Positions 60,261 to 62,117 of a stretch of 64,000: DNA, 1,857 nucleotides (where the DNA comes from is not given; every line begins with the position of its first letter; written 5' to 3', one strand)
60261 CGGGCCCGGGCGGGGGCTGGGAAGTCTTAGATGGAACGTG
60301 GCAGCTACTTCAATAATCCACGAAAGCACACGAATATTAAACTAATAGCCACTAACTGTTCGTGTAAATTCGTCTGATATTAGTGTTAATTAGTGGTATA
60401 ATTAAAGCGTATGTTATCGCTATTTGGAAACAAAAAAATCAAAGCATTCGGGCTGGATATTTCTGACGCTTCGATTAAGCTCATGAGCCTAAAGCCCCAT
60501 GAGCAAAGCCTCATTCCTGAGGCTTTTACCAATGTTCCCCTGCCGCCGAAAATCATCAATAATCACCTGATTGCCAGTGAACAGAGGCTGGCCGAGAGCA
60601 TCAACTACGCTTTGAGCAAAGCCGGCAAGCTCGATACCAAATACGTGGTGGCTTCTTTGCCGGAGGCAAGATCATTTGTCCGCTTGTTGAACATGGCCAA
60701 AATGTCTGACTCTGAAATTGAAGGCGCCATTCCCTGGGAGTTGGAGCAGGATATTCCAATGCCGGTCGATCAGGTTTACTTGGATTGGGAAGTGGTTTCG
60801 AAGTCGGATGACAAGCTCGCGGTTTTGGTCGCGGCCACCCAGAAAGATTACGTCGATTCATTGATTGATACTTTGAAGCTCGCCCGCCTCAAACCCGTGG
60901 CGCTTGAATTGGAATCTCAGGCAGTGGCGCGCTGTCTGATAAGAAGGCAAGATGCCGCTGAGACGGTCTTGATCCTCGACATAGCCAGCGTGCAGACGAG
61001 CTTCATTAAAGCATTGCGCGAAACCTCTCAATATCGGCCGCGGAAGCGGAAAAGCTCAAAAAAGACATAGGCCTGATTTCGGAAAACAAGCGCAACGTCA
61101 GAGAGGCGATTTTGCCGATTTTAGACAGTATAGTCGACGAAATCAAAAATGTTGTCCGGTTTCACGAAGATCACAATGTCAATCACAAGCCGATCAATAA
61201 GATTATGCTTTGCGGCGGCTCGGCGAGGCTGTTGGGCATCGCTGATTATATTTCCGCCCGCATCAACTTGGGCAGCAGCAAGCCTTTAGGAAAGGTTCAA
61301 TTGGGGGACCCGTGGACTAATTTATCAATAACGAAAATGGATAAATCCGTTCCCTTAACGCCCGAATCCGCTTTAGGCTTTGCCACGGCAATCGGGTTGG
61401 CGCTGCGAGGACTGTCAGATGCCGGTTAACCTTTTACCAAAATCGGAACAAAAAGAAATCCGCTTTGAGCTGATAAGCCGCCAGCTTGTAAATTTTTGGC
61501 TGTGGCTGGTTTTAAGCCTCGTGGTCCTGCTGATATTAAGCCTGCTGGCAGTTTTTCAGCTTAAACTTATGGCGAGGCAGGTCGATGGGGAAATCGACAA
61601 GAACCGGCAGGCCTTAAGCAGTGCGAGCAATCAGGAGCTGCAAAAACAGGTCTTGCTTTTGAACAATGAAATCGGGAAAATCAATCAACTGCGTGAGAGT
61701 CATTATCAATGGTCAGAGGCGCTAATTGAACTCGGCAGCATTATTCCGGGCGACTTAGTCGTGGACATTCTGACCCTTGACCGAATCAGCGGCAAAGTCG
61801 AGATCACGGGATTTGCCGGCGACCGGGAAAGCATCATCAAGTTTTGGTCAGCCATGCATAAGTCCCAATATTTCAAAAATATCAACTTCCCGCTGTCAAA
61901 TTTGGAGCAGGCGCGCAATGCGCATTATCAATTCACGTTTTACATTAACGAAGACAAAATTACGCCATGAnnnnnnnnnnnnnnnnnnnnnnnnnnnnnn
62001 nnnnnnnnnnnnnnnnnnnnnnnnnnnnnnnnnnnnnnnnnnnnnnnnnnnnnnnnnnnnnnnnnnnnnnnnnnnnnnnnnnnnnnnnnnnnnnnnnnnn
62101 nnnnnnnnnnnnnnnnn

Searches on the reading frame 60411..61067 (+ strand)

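Call 91: search_protein_families(library=pfam, proteins=[window:60411-61067:+], max_evalue=0.001)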
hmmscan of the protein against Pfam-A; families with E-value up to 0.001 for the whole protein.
window:60411-61067:+ (219 aa): 1 family
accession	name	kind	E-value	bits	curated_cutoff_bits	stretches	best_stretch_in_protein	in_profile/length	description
PF11104.14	PilM_2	-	1.8e-28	99.9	27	1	14-198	1-194/340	Type IV pilus assembly protein PilM;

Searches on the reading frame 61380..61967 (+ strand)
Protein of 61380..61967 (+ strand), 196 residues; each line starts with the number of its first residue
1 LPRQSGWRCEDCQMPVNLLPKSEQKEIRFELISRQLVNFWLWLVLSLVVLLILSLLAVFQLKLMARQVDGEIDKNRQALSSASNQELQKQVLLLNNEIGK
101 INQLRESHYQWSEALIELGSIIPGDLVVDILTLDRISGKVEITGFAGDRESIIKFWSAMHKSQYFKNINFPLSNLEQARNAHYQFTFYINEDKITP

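Call 91: search_protein_families(library=pfam, proteins=[window:61380-61967:+], max_evalue=0.001)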
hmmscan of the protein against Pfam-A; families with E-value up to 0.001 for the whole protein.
window:61380-61967:+ (196 aa): 1 family
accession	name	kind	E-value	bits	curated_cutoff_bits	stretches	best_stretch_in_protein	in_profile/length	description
PF05137.18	PilN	-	7.9e-06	26.3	22.8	1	117-186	5-73/78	Fimbrial assembly protein (PilN)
